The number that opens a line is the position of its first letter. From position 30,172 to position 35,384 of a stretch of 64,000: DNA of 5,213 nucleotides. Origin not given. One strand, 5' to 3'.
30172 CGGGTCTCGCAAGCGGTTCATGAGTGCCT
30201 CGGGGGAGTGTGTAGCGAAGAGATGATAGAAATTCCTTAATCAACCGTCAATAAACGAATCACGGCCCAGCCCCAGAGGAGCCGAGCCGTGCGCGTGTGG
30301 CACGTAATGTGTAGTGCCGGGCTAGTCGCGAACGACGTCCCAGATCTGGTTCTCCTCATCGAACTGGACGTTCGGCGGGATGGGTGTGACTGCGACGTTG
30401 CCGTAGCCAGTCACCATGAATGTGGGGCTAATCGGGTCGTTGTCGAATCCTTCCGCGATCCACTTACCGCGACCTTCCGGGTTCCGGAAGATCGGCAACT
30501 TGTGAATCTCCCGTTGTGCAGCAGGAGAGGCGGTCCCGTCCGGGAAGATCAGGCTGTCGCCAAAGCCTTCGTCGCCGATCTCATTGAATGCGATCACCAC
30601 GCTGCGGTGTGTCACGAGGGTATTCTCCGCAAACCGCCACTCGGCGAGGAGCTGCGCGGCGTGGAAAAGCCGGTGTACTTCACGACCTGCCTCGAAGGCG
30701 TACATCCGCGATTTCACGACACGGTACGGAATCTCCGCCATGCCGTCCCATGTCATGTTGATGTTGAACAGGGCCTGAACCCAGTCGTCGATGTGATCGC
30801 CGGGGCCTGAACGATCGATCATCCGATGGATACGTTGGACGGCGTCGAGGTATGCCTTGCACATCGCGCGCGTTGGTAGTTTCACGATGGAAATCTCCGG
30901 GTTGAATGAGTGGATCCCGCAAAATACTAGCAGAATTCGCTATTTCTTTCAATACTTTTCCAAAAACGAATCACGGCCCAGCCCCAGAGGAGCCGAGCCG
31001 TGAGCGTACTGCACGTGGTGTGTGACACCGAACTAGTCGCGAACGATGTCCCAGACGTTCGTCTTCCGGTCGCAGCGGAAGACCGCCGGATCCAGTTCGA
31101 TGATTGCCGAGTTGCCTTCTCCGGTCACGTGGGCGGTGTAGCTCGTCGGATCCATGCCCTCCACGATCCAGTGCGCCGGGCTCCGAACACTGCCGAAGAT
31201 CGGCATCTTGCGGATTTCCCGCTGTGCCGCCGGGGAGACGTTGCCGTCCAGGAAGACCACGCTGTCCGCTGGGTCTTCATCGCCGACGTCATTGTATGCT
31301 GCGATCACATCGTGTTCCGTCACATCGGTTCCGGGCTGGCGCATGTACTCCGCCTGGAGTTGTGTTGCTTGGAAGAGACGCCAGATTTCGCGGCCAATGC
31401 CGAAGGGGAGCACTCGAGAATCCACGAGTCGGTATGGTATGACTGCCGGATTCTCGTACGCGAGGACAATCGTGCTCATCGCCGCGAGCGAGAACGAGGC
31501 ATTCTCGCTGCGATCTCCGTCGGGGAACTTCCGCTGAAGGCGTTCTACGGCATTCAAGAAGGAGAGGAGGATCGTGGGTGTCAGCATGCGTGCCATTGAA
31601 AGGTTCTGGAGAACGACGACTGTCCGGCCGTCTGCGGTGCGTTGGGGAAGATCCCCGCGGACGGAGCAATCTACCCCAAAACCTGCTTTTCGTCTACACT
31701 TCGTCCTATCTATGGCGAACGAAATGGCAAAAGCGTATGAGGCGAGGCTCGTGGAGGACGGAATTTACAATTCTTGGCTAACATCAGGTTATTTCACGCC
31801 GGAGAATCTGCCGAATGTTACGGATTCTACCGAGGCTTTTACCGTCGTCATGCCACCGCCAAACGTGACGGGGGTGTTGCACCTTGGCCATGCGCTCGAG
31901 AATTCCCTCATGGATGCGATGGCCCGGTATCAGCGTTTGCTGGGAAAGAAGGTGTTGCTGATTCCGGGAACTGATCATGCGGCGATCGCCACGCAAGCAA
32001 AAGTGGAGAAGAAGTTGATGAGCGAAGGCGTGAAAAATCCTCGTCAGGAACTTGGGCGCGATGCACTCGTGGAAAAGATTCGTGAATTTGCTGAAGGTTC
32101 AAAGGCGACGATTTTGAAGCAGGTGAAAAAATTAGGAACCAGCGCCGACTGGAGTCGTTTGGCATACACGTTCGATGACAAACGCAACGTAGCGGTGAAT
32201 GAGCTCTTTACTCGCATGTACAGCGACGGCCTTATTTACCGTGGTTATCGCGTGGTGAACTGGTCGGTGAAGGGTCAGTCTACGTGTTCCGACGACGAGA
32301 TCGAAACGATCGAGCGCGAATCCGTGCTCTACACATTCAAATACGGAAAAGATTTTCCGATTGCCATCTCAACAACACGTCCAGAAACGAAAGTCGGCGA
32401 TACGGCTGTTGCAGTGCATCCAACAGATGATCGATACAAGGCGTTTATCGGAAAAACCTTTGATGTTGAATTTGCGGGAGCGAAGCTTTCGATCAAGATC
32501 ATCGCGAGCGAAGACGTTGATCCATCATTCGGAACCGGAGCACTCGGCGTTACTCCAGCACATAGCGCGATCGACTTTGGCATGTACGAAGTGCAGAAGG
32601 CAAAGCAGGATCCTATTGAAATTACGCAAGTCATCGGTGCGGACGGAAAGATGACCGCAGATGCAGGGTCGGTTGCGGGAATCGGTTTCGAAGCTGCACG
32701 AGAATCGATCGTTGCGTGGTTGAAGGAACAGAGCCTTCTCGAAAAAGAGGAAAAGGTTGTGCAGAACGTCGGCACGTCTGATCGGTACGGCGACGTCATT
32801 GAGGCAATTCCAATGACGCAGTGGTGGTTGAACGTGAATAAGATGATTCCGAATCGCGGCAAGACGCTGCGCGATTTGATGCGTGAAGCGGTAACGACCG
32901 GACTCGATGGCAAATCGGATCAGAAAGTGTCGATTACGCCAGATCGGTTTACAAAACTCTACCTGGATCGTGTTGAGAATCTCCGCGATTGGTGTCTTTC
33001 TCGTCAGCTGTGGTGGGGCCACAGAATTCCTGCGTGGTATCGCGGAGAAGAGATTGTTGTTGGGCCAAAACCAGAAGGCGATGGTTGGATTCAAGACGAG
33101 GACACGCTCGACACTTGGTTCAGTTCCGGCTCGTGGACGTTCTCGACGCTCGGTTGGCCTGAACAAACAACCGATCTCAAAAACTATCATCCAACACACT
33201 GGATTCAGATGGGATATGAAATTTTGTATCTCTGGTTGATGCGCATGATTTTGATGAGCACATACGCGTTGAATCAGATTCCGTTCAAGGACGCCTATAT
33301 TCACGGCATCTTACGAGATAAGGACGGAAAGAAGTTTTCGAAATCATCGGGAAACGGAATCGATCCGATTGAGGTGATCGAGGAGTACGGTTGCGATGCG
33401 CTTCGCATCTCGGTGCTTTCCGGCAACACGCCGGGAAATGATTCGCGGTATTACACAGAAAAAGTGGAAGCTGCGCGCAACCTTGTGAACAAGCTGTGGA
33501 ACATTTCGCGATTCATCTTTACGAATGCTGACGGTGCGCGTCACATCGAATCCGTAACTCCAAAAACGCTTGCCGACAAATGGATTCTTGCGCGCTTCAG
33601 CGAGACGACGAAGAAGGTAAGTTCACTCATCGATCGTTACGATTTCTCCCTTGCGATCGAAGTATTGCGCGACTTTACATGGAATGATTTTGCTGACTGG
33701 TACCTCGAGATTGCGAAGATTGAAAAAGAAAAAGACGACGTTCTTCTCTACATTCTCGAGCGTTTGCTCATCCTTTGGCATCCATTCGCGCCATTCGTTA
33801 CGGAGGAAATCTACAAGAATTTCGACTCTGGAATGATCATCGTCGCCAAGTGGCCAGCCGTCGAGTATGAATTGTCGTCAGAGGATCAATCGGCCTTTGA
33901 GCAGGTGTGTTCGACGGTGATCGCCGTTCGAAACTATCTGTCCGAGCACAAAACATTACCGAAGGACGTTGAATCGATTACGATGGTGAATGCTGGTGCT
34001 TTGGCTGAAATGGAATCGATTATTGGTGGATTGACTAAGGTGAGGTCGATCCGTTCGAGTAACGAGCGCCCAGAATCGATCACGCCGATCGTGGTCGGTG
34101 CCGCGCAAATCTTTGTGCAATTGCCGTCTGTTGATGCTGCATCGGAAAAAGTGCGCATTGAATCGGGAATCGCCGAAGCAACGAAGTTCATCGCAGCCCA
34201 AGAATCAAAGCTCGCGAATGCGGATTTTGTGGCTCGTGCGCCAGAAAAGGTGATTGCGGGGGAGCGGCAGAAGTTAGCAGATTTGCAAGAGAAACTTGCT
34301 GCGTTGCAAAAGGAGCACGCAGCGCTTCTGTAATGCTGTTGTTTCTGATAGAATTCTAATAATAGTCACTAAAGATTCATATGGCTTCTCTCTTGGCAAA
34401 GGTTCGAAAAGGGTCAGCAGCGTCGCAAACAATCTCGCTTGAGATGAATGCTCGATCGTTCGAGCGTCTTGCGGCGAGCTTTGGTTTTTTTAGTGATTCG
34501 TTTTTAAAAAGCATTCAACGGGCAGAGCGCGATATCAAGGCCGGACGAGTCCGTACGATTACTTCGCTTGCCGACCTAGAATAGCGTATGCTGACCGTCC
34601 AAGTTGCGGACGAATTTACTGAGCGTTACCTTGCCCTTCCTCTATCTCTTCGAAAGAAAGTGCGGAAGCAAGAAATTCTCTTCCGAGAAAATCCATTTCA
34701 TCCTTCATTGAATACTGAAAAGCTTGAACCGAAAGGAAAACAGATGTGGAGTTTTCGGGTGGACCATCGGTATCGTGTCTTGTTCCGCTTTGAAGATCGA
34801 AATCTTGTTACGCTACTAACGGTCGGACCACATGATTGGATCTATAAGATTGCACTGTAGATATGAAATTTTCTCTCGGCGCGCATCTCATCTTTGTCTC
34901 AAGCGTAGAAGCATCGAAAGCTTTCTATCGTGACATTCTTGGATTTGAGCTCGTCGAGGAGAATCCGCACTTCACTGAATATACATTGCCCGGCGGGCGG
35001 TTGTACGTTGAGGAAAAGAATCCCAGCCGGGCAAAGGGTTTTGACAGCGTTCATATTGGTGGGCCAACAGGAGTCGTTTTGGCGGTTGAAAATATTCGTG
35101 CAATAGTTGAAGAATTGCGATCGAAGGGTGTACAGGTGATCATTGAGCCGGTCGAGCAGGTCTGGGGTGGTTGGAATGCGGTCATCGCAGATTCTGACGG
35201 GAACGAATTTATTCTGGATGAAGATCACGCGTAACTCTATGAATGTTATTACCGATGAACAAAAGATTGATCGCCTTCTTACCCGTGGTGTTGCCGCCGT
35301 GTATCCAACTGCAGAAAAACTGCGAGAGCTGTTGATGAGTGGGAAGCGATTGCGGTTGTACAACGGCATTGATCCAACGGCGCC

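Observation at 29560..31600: Three tandem divergent paralogs, each with a near-identical 3' terminator module, inserted between nrnA and valS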

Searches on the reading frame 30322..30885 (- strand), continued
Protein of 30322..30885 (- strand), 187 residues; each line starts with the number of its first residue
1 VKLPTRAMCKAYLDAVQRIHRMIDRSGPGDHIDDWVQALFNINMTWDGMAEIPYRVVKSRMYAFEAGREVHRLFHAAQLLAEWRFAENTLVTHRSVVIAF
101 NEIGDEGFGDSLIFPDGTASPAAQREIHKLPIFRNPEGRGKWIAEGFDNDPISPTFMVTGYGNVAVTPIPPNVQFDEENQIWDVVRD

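Call 92: search_protein_families(library=pfam, proteins=[L044:1367-2662:+, L043:2517-2915:-, L050:2379-2585:+, L008:11416-11763:-], max_evalue=0.01)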
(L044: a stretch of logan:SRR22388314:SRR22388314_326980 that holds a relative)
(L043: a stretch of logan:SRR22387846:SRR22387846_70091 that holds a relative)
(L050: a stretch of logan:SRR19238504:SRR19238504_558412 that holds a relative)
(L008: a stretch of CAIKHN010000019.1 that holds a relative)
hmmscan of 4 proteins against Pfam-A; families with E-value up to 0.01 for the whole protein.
L044:1367-2662:+ (431 aa): 0 families

L043:2517-2915:- (132 aa): 1 family
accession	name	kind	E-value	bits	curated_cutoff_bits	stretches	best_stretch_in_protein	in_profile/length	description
PF07963.17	N_methyl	-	0.00023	21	21.2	1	4-29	1-26/27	Prokaryotic N-terminal methylation motif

L050:2379-2585:+ (68 aa): 0 families

L008:11416-11763:- (115 aa): 0 families

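Call 93: search_dna_similar(query=window:30322-30885:-, collection=phages, mode=protein, max_evalue=0.001)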
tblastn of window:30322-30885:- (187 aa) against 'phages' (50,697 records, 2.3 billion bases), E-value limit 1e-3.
No match.

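Call 94: search_dna_similar(query=window:30322-30885:-, collection=plasmids, mode=protein, max_evalue=0.001)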
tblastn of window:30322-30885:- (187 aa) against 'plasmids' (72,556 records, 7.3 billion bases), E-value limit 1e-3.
No match.

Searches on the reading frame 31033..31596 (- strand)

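Call 6: search_protein_families(library=pfam, proteins=[window:31033-31596:-], max_evalue=1)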
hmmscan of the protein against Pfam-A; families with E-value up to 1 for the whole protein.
window:31033-31596:- (187 aa): 0 families

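Call 11: search_protein_families(library=ncbifam, proteins=[window:31033-31596:-], max_evalue=1)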
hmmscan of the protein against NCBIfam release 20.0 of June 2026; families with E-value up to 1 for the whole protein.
window:31033-31596:- (187 aa): 0 families

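Call 12: search_protein_families(library=padloc, proteins=[window:31033-31596:-], max_evalue=1)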
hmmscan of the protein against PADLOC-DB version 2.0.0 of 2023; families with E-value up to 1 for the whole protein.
window:31033-31596:- (187 aa): 0 families

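Call 37: search_protein_families(library=phrogs, proteins=[window:31033-31596:-], max_evalue=1)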
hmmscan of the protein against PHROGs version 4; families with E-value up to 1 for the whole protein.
window:31033-31596:- (187 aa): 1 family
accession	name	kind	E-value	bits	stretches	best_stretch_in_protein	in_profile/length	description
phrog_14994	-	unknown function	0.13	13.4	1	82-123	36-77/123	-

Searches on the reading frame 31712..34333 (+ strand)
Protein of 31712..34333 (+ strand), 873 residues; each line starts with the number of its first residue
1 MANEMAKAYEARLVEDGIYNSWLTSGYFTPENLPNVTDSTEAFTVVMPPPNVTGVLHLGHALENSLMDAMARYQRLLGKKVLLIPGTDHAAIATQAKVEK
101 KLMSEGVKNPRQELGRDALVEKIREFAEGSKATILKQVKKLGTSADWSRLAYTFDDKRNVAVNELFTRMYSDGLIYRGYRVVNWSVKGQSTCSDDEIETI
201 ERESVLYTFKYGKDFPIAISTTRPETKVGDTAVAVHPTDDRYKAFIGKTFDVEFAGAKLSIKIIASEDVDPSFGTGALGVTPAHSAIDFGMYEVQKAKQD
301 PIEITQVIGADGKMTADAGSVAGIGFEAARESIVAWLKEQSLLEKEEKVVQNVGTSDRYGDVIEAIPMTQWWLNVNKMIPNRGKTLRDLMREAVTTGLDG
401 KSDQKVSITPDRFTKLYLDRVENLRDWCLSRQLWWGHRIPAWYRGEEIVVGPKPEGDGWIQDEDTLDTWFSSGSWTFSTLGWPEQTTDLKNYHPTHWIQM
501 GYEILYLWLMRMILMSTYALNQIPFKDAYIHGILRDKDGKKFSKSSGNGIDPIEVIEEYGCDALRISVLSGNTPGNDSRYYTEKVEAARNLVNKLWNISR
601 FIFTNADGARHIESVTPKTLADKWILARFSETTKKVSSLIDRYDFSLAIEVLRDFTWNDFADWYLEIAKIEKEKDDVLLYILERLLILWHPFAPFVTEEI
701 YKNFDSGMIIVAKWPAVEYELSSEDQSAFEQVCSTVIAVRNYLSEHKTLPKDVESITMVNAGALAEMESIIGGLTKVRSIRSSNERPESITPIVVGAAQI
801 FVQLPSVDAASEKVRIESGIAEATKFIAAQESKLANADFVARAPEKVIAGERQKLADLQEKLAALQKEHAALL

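Call 67: search_protein_families(library=pfam, proteins=[window:31712-34333:+], max_evalue=0.01)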
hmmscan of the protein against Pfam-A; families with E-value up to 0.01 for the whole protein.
window:31712-34333:+ (873 aa): 4 families
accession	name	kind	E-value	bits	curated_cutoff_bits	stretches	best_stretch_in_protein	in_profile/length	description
PF00133.28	tRNA-synt_1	-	7.6e-110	367.9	22.7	2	18-447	2-251/414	tRNA synthetases class I (I, L, M and V)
PF08264.19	Anticodon_1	-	1.6e-31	109.6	25.1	1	622-750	1-140/148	Anticodon-binding domain of tRNA ligase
PF09334.17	tRNA-synt_1g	-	8.7e-18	64.7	20.1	2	48-198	6-136/391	tRNA synthetases class I (M)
PF10458.14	Val_tRNA-synt_C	-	6.6e-11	42.8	25.9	1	808-868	1-61/66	Valyl tRNA synthetase tRNA binding arm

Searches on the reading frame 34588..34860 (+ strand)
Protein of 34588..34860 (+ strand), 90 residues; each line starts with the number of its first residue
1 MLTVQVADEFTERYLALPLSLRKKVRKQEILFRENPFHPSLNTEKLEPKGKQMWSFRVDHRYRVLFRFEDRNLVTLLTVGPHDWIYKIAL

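Call 67: search_protein_families(library=pfam, proteins=[window:34588-34860:+], max_evalue=0.01)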
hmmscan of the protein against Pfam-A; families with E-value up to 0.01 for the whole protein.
window:34588-34860:+ (90 aa): 6 families
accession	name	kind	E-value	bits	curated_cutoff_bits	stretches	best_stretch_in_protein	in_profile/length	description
PF05015.19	HigB-like_toxin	-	1.4e-06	29.1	27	1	40-75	50-85/91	RelE-like toxin of type II toxin-antitoxin system HigB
PF24732.2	ParE_like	-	0.00011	22.6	24.4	1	21-74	3-55/67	ParE-like toxin domain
PF05016.21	ParE_toxin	-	0.001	20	23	1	21-83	28-86/89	ParE toxin of type II toxin-antitoxin system, parDE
PF06769.20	YoeB_toxin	-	0.0059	17.1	27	1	34-75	32-73/80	YoeB-like toxin of bacterial type II toxin-antitoxin system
PF23299.1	DUF7081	-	0.0094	16.9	27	0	7-31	36-60/96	Domain of unknown function (DUF7081)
PF05973.20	Gp49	-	0.0094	16.4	23.9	0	16-79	5-69/90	Phage derived protein Gp49-like (DUF891)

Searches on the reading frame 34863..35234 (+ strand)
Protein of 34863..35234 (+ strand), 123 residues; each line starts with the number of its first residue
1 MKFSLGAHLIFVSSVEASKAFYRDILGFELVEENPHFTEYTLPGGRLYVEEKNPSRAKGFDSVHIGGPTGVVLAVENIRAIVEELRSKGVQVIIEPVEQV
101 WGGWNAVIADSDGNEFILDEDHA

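Call 67: search_protein_families(library=pfam, proteins=[window:34863-35234:+], max_evalue=0.01)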
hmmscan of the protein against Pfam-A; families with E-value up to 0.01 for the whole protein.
window:34863-35234:+ (123 aa): 5 families
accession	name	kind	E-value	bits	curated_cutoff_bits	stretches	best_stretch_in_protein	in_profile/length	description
PF00903.31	Glyoxalase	-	1.9e-15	57.8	20.6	1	9-116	6-119/121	Glyoxalase/Bleomycin resistance protein/Dioxygenase superfamily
PF12681.13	Glyoxalase_2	-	1.5e-07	31.8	30.1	1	8-114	4-109/118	Glyoxalase-like domain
PF22677.2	Ble-like_N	-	6.1e-06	26.3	24.5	1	10-40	7-35/41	Bleomycin resistance protein-like N-terminal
PF18029.7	Glyoxalase_6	-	6.5e-05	24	23.6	1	14-117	8-104/106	Glyoxalase-like domain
PF13669.12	Glyoxalase_4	-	0.00015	22.4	27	1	10-104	5-105/109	Glyoxalase/Bleomycin resistance protein/Dioxygenase superfamily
